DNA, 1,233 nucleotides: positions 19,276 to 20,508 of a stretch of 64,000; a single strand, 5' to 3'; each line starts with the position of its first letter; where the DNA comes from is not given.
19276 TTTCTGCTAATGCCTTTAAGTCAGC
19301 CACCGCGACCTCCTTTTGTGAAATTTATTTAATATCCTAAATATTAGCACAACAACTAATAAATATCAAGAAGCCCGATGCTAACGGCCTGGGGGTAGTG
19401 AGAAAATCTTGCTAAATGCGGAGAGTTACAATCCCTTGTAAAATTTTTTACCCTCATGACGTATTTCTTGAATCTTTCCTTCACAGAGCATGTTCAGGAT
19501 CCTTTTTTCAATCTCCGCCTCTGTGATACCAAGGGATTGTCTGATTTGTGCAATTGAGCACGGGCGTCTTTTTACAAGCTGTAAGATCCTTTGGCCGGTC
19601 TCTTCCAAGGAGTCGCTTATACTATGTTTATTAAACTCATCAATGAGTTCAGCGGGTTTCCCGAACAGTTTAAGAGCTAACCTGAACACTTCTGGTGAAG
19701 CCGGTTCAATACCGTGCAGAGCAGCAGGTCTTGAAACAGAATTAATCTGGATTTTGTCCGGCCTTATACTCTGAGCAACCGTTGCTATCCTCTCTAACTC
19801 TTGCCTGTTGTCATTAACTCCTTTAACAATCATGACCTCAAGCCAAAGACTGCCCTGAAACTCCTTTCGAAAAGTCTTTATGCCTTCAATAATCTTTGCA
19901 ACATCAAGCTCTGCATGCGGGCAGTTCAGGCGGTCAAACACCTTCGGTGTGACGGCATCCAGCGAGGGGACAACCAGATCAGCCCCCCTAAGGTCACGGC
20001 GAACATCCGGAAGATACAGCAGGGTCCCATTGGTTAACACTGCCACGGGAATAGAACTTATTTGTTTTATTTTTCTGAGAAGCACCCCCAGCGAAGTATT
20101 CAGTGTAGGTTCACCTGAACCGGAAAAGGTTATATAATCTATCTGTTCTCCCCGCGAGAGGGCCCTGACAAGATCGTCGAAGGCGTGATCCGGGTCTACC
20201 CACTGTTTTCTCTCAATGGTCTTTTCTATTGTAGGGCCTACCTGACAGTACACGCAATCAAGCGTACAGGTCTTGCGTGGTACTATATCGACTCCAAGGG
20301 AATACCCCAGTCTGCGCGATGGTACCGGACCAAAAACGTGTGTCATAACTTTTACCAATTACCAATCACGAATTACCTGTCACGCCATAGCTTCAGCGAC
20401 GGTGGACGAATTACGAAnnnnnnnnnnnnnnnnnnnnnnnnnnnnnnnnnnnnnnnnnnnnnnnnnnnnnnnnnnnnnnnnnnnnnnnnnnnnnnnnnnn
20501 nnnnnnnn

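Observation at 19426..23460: Bacterial comA-comB-comD-comE cluster (sulfoacetaldehyde / coenzyme-M-type pathway) with adjacent radical-SAM gene and queH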

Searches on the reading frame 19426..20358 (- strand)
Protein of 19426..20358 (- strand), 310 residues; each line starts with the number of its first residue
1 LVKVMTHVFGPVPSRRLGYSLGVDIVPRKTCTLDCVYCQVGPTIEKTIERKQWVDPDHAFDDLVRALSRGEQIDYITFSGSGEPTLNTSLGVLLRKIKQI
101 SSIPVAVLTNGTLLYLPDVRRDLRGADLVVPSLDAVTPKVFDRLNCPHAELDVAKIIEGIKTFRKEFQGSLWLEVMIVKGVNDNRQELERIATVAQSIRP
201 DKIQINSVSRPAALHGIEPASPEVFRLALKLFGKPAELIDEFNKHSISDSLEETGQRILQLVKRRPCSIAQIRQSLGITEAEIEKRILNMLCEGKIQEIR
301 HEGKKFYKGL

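Call 3: search_protein_families(library=pfam, proteins=[window:19426-20358:-], max_evalue=0.01)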
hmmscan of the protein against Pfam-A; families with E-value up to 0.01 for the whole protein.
window:19426-20358:- (310 aa): 1 family
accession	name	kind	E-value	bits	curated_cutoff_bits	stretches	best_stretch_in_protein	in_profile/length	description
PF04055.27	Radical_SAM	-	1.4e-16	61.6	29.5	1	29-187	5-161/166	Radical SAM superfamily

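Call 4: search_protein_families(library=ncbifam, proteins=[window:19426-20358:-], max_evalue=0.01)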
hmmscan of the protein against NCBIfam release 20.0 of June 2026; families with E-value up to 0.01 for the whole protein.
window:19426-20358:- (310 aa): 21 families
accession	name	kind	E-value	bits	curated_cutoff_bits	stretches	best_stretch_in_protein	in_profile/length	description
TIGR02666.1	moaA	equivalog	1.2e-13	50.8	284.05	1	30-196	19-181/336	GTP 3',8-cyclase MoaA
TIGR04317.1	W_rSAM_matur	equivalog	2.2e-13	50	380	1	29-206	12-182/349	tungsten cofactor oxidoreductase radical SAM maturase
TIGR02668.1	moaA_archaeal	equivalog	4e-12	45.7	325.25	1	28-205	17-183/303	GTP 3',8-cyclase MoaA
NF001199.0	PRK00164.2-1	equivalog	1.8e-10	40.5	231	1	28-185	19-167/308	GTP 3',8-cyclase MoaA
TIGR04038.1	tatD_link_rSAM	subfamily_domain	1.1e-09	38.4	129.7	1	29-182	16-171/192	TatD family nuclease-associated radical SAM protein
TIGR02493.1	PFLA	equivalog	1.9e-08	34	231.75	1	29-198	23-186/235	pyruvate formate-lyase-activating protein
TIGR04251.1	SCM_rSAM_ScmF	equivalog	4e-08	33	400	1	30-209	13-183/353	SynChlorMet cassette radical SAM/SPASM protein ScmF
TIGR03972.1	rSAM_TYW1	equivalog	1.4e-07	30.9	317.95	1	75-204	121-244/297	4-demethylwyosine synthase TYW1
TIGR02495.1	NrdG2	equivalog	5.3e-07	29.2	131.15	1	30-166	25-153/193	anaerobic ribonucleoside-triphosphate reductase activating protein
NF038283.1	viperin_w_prok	equivalog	6e-06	25.6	180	1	29-167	10-151/281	viperin family antiviral radical SAM protein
TIGR04311.1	rSAM_Geo_metal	subfamily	1.7e-05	24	400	1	30-190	12-169/423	radical SAM/SPASM family putative metalloenzyme maturase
NF045702.1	rSAM_GDGT_ether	equivalog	2.7e-05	23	450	1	29-185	94-245/486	tetraether lipid synthase Tes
TIGR02494.1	PFLE_PFLC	subfamily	2.8e-05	23.5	174.35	1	76-200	127-244/293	glycyl-radical enzyme activating protein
TIGR04100.1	rSAM_pair_X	hypoth_equivalog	5.8e-05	22.7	262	1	30-145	17-138/197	TIGR04100 family radical SAM protein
TIGR04321.1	spiroSPASM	subfamily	0.00014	20.7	250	1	29-183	239-396/510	spiro-SPASM protein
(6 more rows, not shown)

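Call 7: find_encoding_contigs(protein=window:19426-20358:-, flank=10000, max_places=6)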
Protein window:19426-20358:- (310 aa): no gene with exactly this product is on record in the collection.

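Call 8: find_homologous_proteins(query=window:19426-20358:-)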
Query window:19426-20358:- (310 aa): 8000 proteins with E <= 0.001 among 8000 candidates; the best 120 are listed.
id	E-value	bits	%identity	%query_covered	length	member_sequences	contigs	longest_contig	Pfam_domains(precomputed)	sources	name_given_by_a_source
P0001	7.1e-200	680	100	99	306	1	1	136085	PF04055.28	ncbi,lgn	-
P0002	8.3e-114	398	61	98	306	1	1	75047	PF21476.5,PF04055.28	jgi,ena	-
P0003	1.9e-112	393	60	98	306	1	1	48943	PF04055.28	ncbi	-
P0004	2.3e-112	393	58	98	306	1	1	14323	PF04055.28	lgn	-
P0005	4.9e-111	389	58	99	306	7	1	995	PF04055.28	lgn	-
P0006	1.6e-110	387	58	99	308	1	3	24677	PF04055.28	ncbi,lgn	-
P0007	2.0e-110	387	56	98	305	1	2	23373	PF04055.28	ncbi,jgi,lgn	jgi:wyosine [tRNA(Phe)-imidazoG37] synthetase (radical SAM superfamily)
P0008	2.5e-108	380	57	98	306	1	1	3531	PF04055.28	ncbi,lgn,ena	ncbi:MAG: radical SAM protein [Pseudomonadota bacterium]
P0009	4.5e-108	379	56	98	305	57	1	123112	PF04055.28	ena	-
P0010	9.1e-108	378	56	98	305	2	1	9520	PF04055.28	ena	-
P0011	1.0e-107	378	57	98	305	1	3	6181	PF04055.28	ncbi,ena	-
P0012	1.7e-107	377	57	98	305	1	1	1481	PF04055.28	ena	-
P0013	2.6e-107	376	57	98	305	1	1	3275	PF04055.28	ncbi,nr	ncbi:MAG: radical SAM protein [Proteobacteria bacterium]|nr:radical SAM protein [Pseudomonadota bact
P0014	3.1e-107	376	58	98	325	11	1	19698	PF04055.28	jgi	-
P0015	5.2e-107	376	56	98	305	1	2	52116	PF04055.28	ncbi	-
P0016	5.4e-107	375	55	98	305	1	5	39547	PF04055.28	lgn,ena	-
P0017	6.2e-107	375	57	98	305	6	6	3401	PF04055.28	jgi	jgi:wyosine [tRNA(Phe)-imidazoG37] synthetase (radical SAM superfamily)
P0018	6.9e-107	375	57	98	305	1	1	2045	PF04055.28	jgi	-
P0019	1.6e-106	374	55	98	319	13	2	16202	PF04055.28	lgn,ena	-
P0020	1.7e-106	374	56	98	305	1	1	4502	PF04055.28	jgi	jgi:wyosine [tRNA(Phe)-imidazoG37] synthetase (radical SAM superfamily)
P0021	2.2e-106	373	57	98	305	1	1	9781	PF04055.28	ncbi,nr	ncbi:MAG: radical SAM protein [Proteobacteria bacterium]|nr:radical SAM protein [Pseudomonadota bact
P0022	3.0e-106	373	56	98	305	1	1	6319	PF04055.28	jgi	jgi:wyosine [tRNA(Phe)-imidazoG37] synthetase (radical SAM superfamily)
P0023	3.1e-106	373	57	98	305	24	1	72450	PF04055.28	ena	-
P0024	3.1e-105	370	56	98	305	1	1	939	PF04055.28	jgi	jgi:wyosine [tRNA(Phe)-imidazoG37] synthetase (radical SAM superfamily)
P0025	1.1e-104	368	55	98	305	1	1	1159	PF04055.28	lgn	-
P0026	1.1e-104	368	55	98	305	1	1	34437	PF04055.28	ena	-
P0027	3.4e-103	363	53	99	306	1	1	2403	PF04055.28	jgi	jgi:wyosine [tRNA(Phe)-imidazoG37] synthetase (radical SAM superfamily)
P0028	5.2e-102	359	54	98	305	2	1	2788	PF04055.28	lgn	-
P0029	9.9e-102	358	52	99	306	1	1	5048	PF04055.28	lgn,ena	-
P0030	1.3e-101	358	53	98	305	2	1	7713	PF04055.28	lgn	-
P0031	1.8e-97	344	55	98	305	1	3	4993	PF04055.28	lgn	-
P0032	8.2e-96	339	52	98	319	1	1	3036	PF04055.28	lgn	-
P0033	3.1e-95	337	51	99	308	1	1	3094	PF04055.28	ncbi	-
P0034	8.6e-95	335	51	98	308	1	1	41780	PF04055.28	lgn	-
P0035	1.1e-94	335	50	97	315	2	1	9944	PF04055.28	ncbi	-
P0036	1.3e-94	335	50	97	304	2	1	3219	PF04055.28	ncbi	-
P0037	1.8e-94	334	50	98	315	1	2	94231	PF04055.28,PF13353.12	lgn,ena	-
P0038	4.5e-94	333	49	98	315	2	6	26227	PF04055.28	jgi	jgi:wyosine [tRNA(Phe)-imidazoG37] synthetase (radical SAM superfamily)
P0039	5.2e-94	333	51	98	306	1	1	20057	PF04055.28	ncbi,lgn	-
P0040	9.2e-94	332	50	98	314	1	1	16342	PF04055.28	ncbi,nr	ncbi:MAG: radical SAM protein [Desulfobacterota bacterium]|nr:radical SAM protein [Thermodesulfobact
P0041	1.1e-93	332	50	97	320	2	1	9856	PF04055.28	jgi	-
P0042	1.3e-93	332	50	99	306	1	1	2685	PF04055.28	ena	-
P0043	1.9e-93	331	51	98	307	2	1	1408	PF04055.28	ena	-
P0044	2.1e-93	331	51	97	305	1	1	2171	PF04055.28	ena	-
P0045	2.7e-93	330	51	97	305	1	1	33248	PF04055.28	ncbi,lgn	-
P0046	5.2e-93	330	52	98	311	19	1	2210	PF04055.28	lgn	-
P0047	5.5e-93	329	49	99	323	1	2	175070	PF04055.28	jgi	jgi:wyosine [tRNA(Phe)-imidazoG37] synthetase (radical SAM superfamily)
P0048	6.9e-93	329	50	97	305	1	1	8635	PF04055.28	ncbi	ncbi:MAG: radical SAM protein [Candidatus Aminicenantaceae bacterium]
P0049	7.2e-93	329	53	98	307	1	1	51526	PF04055.28,PF12802.14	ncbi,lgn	-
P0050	7.6e-93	329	50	97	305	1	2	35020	PF04055.28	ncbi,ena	-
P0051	1.1e-92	328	51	98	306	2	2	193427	PF04055.28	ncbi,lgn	-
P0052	1.7e-92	328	51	97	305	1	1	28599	PF04055.28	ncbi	-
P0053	2.8e-92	327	48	99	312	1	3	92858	PF04055.28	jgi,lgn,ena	-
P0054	2.9e-92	327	49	97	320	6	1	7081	PF04055.28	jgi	-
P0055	3.3e-92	327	50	98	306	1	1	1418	PF04055.28,PF13353.12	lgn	-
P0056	3.4e-92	327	50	97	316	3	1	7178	PF04055.28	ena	-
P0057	3.8e-92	327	50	97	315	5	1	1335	PF04055.28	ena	-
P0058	3.9e-92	327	49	97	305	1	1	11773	PF04055.28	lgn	-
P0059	3.9e-92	327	49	97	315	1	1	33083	PF04055.28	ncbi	-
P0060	4.3e-92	327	50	97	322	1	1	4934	PF04055.28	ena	-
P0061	4.5e-92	326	50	98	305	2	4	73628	PF04055.28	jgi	jgi:wyosine [tRNA(Phe)-imidazoG37] synthetase (radical SAM superfamily)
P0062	5.2e-92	326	50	97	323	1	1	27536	PF04055.28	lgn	-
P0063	5.2e-92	326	50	98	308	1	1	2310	PF04055.28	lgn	-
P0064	5.5e-92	326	50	98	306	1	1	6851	PF04055.28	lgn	-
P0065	9.7e-92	325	50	98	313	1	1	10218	PF04055.28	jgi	jgi:wyosine [tRNA(Phe)-imidazoG37] synthetase (radical SAM superfamily)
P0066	1.1e-91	325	48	97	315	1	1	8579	PF04055.28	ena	-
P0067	1.2e-91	325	50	97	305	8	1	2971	PF04055.28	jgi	-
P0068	1.3e-91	325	49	97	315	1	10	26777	PF04055.28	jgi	-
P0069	1.3e-91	325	51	97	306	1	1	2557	PF04055.28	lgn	-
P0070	1.3e-91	325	51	97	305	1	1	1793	PF04055.28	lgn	-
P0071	1.4e-91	325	49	97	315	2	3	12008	PF04055.28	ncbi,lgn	-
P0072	1.4e-91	325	50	97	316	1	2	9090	PF04055.28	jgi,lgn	jgi:wyosine [tRNA(Phe)-imidazoG37] synthetase (radical SAM superfamily)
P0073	1.6e-91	325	51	97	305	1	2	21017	PF04055.28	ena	-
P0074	1.7e-91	325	51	97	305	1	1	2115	PF04055.28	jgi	jgi:wyosine [tRNA(Phe)-imidazoG37] synthetase (radical SAM superfamily)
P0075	2.0e-91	324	49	98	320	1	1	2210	PF04055.28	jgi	jgi:wyosine [tRNA(Phe)-imidazoG37] synthetase (radical SAM superfamily)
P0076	2.0e-91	324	50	97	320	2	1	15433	PF04055.28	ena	-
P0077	2.2e-91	324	50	97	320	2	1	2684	PF04055.28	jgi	-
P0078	2.5e-91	324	49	97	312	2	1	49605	PF04055.28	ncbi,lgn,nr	ncbi:radical SAM protein [bacterium]|nr:radical SAM protein [bacterium]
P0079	2.5e-91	324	47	99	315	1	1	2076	PF04055.28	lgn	-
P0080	2.7e-91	324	46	98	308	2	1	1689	PF04055.28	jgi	-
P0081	3.4e-91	324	47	99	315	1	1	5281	PF04055.28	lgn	-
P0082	4.1e-91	323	51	97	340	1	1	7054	PF04055.28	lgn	-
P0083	4.4e-91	323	50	97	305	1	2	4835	PF04055.28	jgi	jgi:wyosine [tRNA(Phe)-imidazoG37] synthetase (radical SAM superfamily)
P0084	4.6e-91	323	47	99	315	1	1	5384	PF04055.28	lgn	-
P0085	4.7e-91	323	49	97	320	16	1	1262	PF04055.28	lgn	-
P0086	5.0e-91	323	49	98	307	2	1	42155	PF04055.28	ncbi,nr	ncbi:radical SAM protein [Candidatus Aminicenantes bacterium AC-335-L06]|nr:radical SAM protein [Can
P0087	5.3e-91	323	50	97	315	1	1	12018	PF04055.28,PF13353.12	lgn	-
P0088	5.4e-91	323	50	98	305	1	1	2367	PF04055.28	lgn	-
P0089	5.8e-91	323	50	97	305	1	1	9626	PF04055.28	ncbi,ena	-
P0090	6.5e-91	323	50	97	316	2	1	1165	PF04055.28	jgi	-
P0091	6.7e-91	323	48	97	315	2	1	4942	PF04055.28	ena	-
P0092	7.2e-91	323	49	97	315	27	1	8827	PF04055.28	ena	-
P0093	8.0e-91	322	49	98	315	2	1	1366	PF04055.28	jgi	jgi:wyosine [tRNA(Phe)-imidazoG37] synthetase (radical SAM superfamily)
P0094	9.0e-91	322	49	96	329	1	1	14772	PF04055.28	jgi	jgi:wyosine [tRNA(Phe)-imidazoG37] synthetase (radical SAM superfamily)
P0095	9.1e-91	322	49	97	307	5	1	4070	PF04055.28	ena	-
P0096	9.8e-91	322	51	97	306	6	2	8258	PF04055.28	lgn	-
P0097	1.0e-90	322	49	97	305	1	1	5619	PF04055.28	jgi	jgi:wyosine [tRNA(Phe)-imidazoG37] synthetase (radical SAM superfamily)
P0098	1.1e-90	322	50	97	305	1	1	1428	PF04055.28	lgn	-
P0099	1.1e-90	322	50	97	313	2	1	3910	PF04055.28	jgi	jgi:wyosine [tRNA(Phe)-imidazoG37] synthetase (radical SAM superfamily)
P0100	1.2e-90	322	50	98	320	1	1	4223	PF04055.28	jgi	jgi:wyosine [tRNA(Phe)-imidazoG37] synthetase (radical SAM superfamily)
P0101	1.2e-90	322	49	97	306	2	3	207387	PF04055.28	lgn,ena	-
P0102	1.2e-90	322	49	97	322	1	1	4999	PF04055.28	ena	-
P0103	1.3e-90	322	49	98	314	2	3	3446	PF04055.28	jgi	jgi:wyosine [tRNA(Phe)-imidazoG37] synthetase (radical SAM superfamily)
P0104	1.6e-90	321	49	97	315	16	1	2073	PF04055.28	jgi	-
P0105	1.7e-90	321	48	97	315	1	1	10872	PF04055.28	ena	-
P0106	1.8e-90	321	49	97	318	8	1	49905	PF04055.28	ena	-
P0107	2.0e-90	321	49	97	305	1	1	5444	PF04055.28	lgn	-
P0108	2.0e-90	321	50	97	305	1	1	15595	PF04055.28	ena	-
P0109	2.1e-90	321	48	99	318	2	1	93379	PF04055.28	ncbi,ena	-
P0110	2.1e-90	321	48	98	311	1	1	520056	PF04055.28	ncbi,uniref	ncbi:MAG: radical SAM protein [Candidatus Saccharicenans sp.]|uniref:radical SAM protein n=1 Tax=Can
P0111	2.3e-90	321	48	97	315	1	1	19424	PF04055.28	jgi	jgi:wyosine [tRNA(Phe)-imidazoG37] synthetase (radical SAM superfamily)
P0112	2.4e-90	321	50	98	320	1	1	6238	PF04055.28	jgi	jgi:wyosine [tRNA(Phe)-imidazoG37] synthetase (radical SAM superfamily)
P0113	2.6e-90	321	49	97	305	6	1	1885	PF04055.28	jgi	jgi:wyosine [tRNA(Phe)-imidazoG37] synthetase (radical SAM superfamily)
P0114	2.7e-90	321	52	98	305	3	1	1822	PF04055.28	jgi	jgi:wyosine [tRNA(Phe)-imidazoG37] synthetase (radical SAM superfamily)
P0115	2.9e-90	321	50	97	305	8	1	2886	PF04055.28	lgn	-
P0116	3.1e-90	320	49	98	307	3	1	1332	PF04055.28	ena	-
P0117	3.4e-90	320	50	98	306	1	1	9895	PF04055.28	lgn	-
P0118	3.7e-90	320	48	98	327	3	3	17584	PF04055.28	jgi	jgi:wyosine [tRNA(Phe)-imidazoG37] synthetase (radical SAM superfamily)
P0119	3.9e-90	320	49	97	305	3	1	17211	PF04055.28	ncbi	-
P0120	4.0e-90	320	51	98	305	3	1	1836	PF04055.28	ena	-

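Call 9: find_encoding_contigs(protein=P0001, flank=10000, max_places=3)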
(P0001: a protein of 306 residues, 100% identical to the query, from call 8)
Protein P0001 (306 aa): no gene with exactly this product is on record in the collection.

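Call 10: find_encoding_contigs(protein=P0002, flank=8000, max_places=3)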
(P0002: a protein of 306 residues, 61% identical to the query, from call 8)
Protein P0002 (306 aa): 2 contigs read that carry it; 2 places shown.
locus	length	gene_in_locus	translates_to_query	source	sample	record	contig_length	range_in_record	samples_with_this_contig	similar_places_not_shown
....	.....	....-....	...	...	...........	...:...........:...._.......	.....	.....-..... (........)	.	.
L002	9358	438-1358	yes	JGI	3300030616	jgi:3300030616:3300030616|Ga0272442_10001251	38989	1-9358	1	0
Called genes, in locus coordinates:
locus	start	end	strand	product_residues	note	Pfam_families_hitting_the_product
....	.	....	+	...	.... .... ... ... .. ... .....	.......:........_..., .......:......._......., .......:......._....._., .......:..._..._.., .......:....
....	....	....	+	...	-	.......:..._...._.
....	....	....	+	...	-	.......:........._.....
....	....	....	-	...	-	-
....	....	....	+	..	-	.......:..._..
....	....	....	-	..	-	-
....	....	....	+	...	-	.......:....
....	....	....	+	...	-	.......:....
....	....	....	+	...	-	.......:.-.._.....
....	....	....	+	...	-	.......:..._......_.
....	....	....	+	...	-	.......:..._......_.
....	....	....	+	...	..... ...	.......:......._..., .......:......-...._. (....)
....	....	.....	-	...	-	-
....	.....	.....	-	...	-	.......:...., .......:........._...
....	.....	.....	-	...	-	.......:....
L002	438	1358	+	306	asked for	PF04055:Radical_SAM, PF21476:PF0610-like_N (weak)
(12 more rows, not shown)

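Call 11: find_encoding_contigs(protein=P0003, flank=8000, max_places=3)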
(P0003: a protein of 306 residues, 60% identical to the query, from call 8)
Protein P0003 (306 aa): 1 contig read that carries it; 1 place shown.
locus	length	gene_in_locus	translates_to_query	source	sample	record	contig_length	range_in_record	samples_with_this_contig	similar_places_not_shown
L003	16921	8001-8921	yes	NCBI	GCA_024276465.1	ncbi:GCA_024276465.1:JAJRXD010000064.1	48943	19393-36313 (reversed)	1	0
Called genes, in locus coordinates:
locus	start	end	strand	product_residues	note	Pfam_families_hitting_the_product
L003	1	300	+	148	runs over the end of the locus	-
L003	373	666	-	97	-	PF01381:HTH_3 (weak)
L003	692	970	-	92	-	PF05015:HigB-like_toxin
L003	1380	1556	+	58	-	-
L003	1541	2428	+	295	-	-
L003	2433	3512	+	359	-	PF00483:NTP_transferase, PF12804:NTP_transf_3, PF22640:ManC_GMP_beta-helix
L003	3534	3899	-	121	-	-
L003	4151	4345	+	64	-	PF12728:HTH_17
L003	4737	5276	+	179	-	PF02677:QueH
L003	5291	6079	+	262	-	PF02679:ComA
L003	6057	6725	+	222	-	PF04029:2-ph_phosp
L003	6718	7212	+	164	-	PF02776:TPP_enzyme_N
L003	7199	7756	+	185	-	PF02775:TPP_enzyme_C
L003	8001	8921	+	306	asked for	PF04055:Radical_SAM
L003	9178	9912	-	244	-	PF01476:LysM, PF01551:Peptidase_M23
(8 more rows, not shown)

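Call 17: find_encoding_contigs(protein=P0049, flank=8000, max_places=2)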
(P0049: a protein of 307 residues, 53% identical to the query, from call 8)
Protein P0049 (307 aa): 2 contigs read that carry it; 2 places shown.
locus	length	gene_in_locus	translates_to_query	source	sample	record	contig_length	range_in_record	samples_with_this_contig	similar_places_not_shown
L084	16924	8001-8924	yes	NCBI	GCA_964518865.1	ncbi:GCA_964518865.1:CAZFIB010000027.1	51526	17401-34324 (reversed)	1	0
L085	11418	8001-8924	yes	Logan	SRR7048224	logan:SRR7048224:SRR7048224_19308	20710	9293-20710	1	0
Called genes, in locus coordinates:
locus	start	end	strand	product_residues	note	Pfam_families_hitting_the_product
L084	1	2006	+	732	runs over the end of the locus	PF00072:Response_reg, PF00158:Sigma54_activat, PF14532:Sigma54_activ_2, PF25601:AAA_lid_14, PF03331:LpxC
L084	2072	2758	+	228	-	PF00300:His_Phos_1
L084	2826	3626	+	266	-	PF02358:Trehalose_PPase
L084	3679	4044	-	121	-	-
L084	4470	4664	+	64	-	PF12728:HTH_17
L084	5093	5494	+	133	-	PF02677:QueH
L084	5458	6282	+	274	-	PF02679:ComA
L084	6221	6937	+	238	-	PF04029:2-ph_phosp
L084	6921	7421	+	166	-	PF02776:TPP_enzyme_N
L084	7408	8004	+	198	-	PF02775:TPP_enzyme_C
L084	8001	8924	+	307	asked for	PF04055:Radical_SAM, PF12802:MarR_2 (weak)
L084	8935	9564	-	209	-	PF01476:LysM, PF01551:Peptidase_M23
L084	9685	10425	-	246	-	PF01975:SurE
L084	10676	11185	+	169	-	PF06695:Sm_multidrug_ex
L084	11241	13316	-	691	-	PF03030:H_PPase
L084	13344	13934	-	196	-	PF01195:Pept_tRNA_hydro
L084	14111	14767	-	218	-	PF01386:Ribosomal_L25p, PF14693:Ribosomal_TL5_C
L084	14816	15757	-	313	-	PF13793:Pribosyltran_N, PF00156:Pribosyltran, PF14572:Pribosyl_synth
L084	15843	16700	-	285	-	PF00288:GHMP_kinases_N, PF08544:GHMP_kinases_C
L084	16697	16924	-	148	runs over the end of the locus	PF08899:DUF1844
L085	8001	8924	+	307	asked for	PF04055:Radical_SAM, PF12802:MarR_2 (weak)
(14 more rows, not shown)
